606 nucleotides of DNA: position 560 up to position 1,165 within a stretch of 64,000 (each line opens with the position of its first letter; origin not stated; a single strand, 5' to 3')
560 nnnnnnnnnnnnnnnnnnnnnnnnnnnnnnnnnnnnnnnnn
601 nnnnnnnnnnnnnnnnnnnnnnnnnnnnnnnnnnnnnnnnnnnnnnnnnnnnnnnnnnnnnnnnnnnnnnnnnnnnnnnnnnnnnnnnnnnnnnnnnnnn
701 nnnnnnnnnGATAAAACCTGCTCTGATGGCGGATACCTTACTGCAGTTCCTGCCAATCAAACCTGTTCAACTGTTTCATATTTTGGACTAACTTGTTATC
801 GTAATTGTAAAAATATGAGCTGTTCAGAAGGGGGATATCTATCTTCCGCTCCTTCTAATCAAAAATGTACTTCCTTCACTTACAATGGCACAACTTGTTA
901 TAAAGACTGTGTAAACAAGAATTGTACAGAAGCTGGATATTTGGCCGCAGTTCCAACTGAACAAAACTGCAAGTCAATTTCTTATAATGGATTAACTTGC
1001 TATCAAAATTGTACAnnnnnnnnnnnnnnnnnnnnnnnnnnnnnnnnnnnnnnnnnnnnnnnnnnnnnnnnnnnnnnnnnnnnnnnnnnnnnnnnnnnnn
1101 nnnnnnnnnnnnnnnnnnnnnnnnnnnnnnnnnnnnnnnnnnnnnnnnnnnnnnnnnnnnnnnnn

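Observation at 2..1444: Secreted protein built entirely from two kinds of tandem cysteine-rich modules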

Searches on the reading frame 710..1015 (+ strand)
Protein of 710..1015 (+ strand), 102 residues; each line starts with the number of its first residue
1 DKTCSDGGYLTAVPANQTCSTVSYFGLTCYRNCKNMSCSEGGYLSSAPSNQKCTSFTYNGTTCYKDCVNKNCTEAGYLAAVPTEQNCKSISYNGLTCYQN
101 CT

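Call 37: find_related_loci(query=A4, collection=genome_contigs, flank=6000)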
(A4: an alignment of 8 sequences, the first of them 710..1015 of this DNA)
Query A4 (102 aa) in genome_contigs; peptide patterns used: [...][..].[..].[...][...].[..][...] (x = any residue, [..] = any of these).
32 stretches matched a pattern; 24 encode a relative of the query (tblastn E <= 1e-3); 24 distinct loci.
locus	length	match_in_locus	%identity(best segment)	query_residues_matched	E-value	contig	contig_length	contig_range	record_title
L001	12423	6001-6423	50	3-102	4e-30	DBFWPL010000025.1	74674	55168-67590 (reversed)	MAG TPA_asm: Alphaproteobacteria bacterium isolate MAG7984 contig25, whole genome shotgun sequence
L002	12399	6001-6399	51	3-101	8e-30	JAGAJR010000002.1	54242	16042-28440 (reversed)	MAG: Alphaproteobacteria bacterium isolate RGIG8504 Water_deer_Cecum-2__c111863, whole genome shotgun sequence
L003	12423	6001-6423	49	1-102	2e-29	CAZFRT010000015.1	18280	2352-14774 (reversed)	MAG TPA_asm: uncultured Azospirillum sp. isolate SRP199465_co1_102 genome assembly, contig: NODE_8308_length_18280_cov_5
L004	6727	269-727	49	1-101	8e-29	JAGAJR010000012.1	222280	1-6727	MAG: Alphaproteobacteria bacterium isolate RGIG8504 Water_deer_Cecum-2__c296753, whole genome shotgun sequence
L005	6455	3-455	49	3-101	3e-28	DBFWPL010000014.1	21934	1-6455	MAG TPA_asm: Alphaproteobacteria bacterium isolate MAG7984 contig14, whole genome shotgun sequence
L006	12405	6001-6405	49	1-101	8e-28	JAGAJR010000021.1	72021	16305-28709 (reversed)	MAG: Alphaproteobacteria bacterium isolate RGIG8504 Water_deer_Cecum-2__c412852, whole genome shotgun sequence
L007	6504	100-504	47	3-101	1e-27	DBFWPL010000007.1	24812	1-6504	MAG TPA_asm: Alphaproteobacteria bacterium isolate MAG7984 contig7, whole genome shotgun sequence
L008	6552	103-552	45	1-101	4e-27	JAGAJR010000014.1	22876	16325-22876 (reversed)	MAG: Alphaproteobacteria bacterium isolate RGIG8504 Water_deer_Cecum-2__c343503, whole genome shotgun sequence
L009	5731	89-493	45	1-101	5e-27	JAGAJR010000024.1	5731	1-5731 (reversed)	MAG: Alphaproteobacteria bacterium isolate RGIG8504 Water_deer_Cecum-2__c466359, whole genome shotgun sequence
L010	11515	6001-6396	45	3-101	3e-26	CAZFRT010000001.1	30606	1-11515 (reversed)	MAG TPA_asm: uncultured Azospirillum sp. isolate SRP199465_co1_102 genome assembly, contig: NODE_3508_length_30606_cov_4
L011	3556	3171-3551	49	2-101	3e-25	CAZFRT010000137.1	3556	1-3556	MAG TPA_asm: uncultured Azospirillum sp. isolate SRP199465_co1_102 genome assembly, contig: NODE_67675_length_3556_cov_7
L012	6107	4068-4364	42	3-101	1e-23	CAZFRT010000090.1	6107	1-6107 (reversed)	MAG TPA_asm: uncultured Azospirillum sp. isolate SRP199465_co1_102 genome assembly, contig: NODE_35947_length_6107_cov_5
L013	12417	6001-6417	46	2-101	1e-21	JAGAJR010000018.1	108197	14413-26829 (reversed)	MAG: Alphaproteobacteria bacterium isolate RGIG8504 Water_deer_Cecum-2__c362759, whole genome shotgun sequence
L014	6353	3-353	48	3-102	2e-21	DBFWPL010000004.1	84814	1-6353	MAG TPA_asm: Alphaproteobacteria bacterium isolate MAG7984 contig4, whole genome shotgun sequence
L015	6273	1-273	40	4-102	1e-18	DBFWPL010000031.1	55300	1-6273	MAG TPA_asm: Alphaproteobacteria bacterium isolate MAG7984 contig31, whole genome shotgun sequence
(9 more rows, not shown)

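Call 40: find_homologous_proteins(query=A5, max_evalue=0.001)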
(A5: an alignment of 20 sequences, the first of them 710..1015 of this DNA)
Query A5 (20 sequences) (102 aa, profile of the alignment): 1 proteins with E <= 0.001 among 468 candidates.
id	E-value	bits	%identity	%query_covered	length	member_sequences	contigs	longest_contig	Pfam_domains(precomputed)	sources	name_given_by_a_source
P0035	3.7e-5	42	53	33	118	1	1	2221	-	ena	-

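Call 49: search_protein_representatives(alignment_id=A5)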
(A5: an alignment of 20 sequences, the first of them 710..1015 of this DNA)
Query: 20 sequences, 102 profile positions. Proteins with E-value up to 0.001 (for the whole library): 101; up to 1e-10: 63; up to 1e-30: 30. The best 101 are listed.
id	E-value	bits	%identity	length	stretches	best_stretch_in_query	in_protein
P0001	1.4e-89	311.1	-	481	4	2-102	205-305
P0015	1.3e-85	298.4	-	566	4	1-102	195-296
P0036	4.2e-68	242.2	-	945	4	1-102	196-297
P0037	3.1e-66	236.2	-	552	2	1-102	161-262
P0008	3.6e-65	232.8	-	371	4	2-101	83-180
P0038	1.4e-64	230.8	-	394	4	3-101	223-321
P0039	5.0e-64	229.1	-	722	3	1-101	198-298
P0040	1.5e-59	214.7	-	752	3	1-101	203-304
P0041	1.5e-59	214.7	-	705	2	3-101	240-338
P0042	6.1e-59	212.7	-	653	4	1-91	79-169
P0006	3.9e-57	206.9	-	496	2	4-102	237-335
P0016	1.6e-56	204.9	-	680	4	1-102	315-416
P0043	1.3e-55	202.0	-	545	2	2-102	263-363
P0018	3.6e-53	194.2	-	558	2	6-102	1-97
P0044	1.6e-52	192.2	-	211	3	2-102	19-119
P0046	1.1e-48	179.8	-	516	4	2-102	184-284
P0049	3.9e-38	146.0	-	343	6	2-101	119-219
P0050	1.2e-37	144.3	-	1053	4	27-102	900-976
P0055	7.2e-31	122.6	-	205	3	1-89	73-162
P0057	1.2e-28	115.5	-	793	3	23-102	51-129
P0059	5.8e-24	100.4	-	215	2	20-102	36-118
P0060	7.9e-21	90.4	-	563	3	2-102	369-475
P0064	3.5e-18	81.9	-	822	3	4-102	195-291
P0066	4.7e-18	81.5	-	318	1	1-102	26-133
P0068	1.6e-15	73.3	-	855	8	2-101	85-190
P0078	8.1e-13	64.7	-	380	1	21-102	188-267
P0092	4.8e-10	55.8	-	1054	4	27-76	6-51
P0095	2.4e-09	53.5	-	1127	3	4-101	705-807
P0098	1.4e-07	47.9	-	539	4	2-101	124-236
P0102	1.2e-06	44.8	-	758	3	2-68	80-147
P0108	1.6e-05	41.2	-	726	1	22-101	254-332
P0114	1.1e-04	38.6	-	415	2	3-80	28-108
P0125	9.1e-04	35.6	-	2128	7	10-89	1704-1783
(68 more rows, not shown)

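Call 52: list_cluster_members(proteins=[P0036, P0050, P0068, P0092, P0095, P0125, P0064, P0057, P0102, P0108])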
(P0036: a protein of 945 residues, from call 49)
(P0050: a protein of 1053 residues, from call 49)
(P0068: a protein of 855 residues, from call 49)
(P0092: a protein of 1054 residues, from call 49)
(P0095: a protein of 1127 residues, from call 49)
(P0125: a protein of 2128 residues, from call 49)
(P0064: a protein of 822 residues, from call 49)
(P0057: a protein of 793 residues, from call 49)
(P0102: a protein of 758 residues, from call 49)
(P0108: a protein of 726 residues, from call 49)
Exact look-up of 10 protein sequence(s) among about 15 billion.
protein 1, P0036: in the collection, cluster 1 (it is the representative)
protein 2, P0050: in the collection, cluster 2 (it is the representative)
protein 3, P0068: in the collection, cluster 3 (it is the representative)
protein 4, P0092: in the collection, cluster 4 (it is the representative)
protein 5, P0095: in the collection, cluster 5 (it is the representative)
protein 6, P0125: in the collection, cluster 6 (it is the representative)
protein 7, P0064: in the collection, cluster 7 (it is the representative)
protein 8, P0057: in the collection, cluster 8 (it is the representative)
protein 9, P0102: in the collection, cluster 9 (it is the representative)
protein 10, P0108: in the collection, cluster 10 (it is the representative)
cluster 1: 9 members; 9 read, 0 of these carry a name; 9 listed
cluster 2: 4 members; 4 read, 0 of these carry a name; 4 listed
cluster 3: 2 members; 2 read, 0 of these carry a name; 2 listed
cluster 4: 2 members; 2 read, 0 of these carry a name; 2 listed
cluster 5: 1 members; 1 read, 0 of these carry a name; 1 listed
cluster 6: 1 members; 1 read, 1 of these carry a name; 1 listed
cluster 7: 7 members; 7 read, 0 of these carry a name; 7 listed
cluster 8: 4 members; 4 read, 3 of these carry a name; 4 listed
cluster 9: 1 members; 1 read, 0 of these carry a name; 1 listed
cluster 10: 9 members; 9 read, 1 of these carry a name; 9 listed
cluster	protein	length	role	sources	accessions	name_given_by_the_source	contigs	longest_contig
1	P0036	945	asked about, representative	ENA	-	-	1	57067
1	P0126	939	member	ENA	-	-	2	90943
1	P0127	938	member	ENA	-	-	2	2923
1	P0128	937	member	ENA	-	-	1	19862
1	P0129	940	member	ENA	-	-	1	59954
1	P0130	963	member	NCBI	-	-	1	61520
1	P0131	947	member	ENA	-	-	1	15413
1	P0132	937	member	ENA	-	-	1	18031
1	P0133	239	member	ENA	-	-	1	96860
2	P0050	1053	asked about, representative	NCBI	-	-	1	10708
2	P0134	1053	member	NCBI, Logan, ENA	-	-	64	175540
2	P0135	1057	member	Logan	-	-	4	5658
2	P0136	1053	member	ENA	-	-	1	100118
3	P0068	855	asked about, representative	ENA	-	-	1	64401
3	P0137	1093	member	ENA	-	-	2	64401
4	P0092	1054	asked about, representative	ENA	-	-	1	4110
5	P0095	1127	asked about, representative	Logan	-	-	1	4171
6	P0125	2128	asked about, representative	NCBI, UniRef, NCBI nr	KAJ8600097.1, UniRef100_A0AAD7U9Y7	hypothetical protein CTAYLR_003449 [Chrysophaeum taylorii] | Protein kinase domain-containing protein n=1 Tax=Chrysophaeum taylorii TaxID=2483200 ...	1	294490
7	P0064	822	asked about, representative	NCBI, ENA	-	-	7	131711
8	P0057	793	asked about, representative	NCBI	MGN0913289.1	MAG: hypothetical protein ACI4OW_00165, partial [Alphaproteobacteria bacterium]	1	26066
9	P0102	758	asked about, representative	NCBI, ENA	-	-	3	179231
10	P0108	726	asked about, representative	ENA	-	-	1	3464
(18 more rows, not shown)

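Call 64: predict_structure(alignment_id=A7)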
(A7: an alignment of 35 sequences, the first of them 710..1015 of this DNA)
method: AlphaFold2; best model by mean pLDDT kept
length: 102 residues; sequences in the alignment: 35
mean_pLDDT: 95.0   pTM: 0.62
mean pLDDT of the five models: 95.0, 93.8, 91.7, 90.3, 89.6
residues with pLDDT >= 90: 99; 70-90: 3; 50-70: 0; < 50: 0
segments of 3 or more residues with pLDDT < 50: none
pLDDT, mean of each block of 10 residues (from residue 1): 94 94 96 95 94 94 96 95 96 95 94
secondary structure, 60 per line:
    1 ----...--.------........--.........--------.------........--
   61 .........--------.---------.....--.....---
elements in order: E17-24 E27-35 E51-58 E61-69 E88-92 E95-99

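Call 69: fold_search(model_id=the predicted structure, library=pdb)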
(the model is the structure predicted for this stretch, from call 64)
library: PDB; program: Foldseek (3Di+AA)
matches with E <= 10: 61; with E <= 0.001: 0
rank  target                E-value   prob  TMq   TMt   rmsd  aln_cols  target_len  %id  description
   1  9cr7_A                1.1e+00  0.08  0.15  0.11  13.8        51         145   18  Structure of human SETD8 in complex with covalent inhibitor AM2928 (released 2025-07-30)
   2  9cr7_B                1.7e+00  0.04  0.12  0.09  13.4        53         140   19  Structure of human SETD8 in complex with covalent inhibitor AM2928 (released 2025-07-30)
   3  3f9y_A                1.9e+00  0.05  0.12  0.08  13.3        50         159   16  Structural Insights into Lysine Multiple Methylation by SET Domain Methyltransferases, SET8-Y334F / H4-Lys20me1 / AdoH (released 2008-11-25)
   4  9ged_B                1.9e+00  0.03  0.14  0.09  13.3        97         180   18  Entamoeba histolytica Gal/GalNAc lectin heavy chain residues 808-992 (released 2026-02-11)
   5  6e7k_C                2.1e+00  0.03  0.13  0.16  20.1        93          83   11  Structure of the lipoprotein lipase GPIHBP1 complex that mediates plasma triglyceride hydrolysis (released 2018-12-19)
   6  7do4_A                2.5e+00  0.04  0.19  0.16  13.1       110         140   12  Crystal structure of CD97-CD55 complex (released 2021-09-22)
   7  9ged_C                2.5e+00  0.03  0.14  0.09  13.3        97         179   18  Entamoeba histolytica Gal/GalNAc lectin heavy chain residues 808-992 (released 2026-02-11)
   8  6u9n_B                3.0e+00  0.03  0.13  0.10  13.5        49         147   18  MLL1 SET N3861I/Q3867L bound to inhibitor 14 (TC-5139) (released 2020-07-01)
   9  5th7_B                3.4e+00  0.02  0.12  0.09  13.2        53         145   17  Complex of SETD8 with MS453 (released 2016-11-09)
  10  1cjy_A                3.6e+00  0.05  0.18  0.04   9.3        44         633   14  HUMAN CYTOSOLIC PHOSPHOLIPASE A2 (released 2000-04-20)
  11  9ged_A                3.6e+00  0.02  0.14  0.09  13.4        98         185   17  Entamoeba histolytica Gal/GalNAc lectin heavy chain residues 808-992 (released 2026-02-11)
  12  5w1y_B                3.8e+00  0.04  0.15  0.10  13.9        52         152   17  SETD8 in complex with a covalent inhibitor (released 2017-06-21)
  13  6u9k_B                3.8e+00  0.02  0.12  0.09  13.5        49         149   16  MLL1 SET N3861I/Q3867L bound to inhibitor 18 (TC-5153) (released 2020-07-01)
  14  6u9k_A                4.0e+00  0.02  0.12  0.09  13.5        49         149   16  MLL1 SET N3861I/Q3867L bound to inhibitor 18 (TC-5153) (released 2020-07-01)
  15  2w5z_A                4.3e+00  0.03  0.14  0.09  13.5        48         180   10  Ternary Complex of the Mixed Lineage Leukaemia (MLL1) SET Domain with the cofactor product S-Adenosylhomocysteine and  (released 2009-02-10)
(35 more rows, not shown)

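Call 73: list_cluster_members(proteins=[P0049, P0055, P0066, P0114, P0078, P0059, P0046, P0038, P0060, P0098])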
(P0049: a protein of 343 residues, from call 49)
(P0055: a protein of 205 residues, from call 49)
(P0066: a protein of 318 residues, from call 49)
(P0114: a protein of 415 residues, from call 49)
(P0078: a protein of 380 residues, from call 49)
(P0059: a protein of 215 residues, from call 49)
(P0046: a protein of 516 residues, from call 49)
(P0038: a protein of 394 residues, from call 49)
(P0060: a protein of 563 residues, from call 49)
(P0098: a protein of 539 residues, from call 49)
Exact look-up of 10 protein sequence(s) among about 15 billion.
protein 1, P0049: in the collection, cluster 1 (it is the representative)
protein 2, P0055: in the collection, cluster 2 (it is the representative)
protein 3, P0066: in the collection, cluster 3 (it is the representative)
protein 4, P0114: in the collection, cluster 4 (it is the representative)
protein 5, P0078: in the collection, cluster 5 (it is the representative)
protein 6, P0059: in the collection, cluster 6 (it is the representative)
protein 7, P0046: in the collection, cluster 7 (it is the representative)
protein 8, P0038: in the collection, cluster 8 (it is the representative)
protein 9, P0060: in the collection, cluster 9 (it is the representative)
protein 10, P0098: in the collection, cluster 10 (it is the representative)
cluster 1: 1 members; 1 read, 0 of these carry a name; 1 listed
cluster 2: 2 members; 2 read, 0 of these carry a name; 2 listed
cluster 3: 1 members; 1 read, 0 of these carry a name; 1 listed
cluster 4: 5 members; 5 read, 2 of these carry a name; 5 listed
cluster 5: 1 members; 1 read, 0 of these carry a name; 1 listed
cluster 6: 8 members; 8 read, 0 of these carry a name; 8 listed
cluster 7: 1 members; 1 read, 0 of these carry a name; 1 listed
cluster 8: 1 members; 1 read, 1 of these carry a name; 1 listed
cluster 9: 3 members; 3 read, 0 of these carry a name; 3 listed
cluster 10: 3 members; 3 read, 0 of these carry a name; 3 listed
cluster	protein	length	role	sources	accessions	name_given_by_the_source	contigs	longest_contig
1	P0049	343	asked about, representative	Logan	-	-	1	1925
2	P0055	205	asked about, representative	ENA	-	-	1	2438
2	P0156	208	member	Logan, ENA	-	-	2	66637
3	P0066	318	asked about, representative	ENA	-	-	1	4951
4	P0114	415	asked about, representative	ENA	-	-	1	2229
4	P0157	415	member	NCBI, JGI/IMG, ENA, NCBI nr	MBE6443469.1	MAG: hypothetical protein E7020_02235 [Alphaproteobacteria bacterium] | hypothetical protein [Alphaproteobacteria bacterium]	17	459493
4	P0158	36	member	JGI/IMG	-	hypothetical protein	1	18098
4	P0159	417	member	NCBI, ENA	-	-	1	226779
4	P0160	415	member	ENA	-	-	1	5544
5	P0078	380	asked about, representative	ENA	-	-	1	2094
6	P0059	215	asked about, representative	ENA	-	-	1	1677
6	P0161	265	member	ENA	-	-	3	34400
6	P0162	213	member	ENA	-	-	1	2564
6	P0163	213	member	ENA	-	-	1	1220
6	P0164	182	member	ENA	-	-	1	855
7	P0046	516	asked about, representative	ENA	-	-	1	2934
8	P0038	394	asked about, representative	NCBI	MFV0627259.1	MAG: hypothetical protein ACK5N8_07925 [Alphaproteobacteria bacterium]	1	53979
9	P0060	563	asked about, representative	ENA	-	-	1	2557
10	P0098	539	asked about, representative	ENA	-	-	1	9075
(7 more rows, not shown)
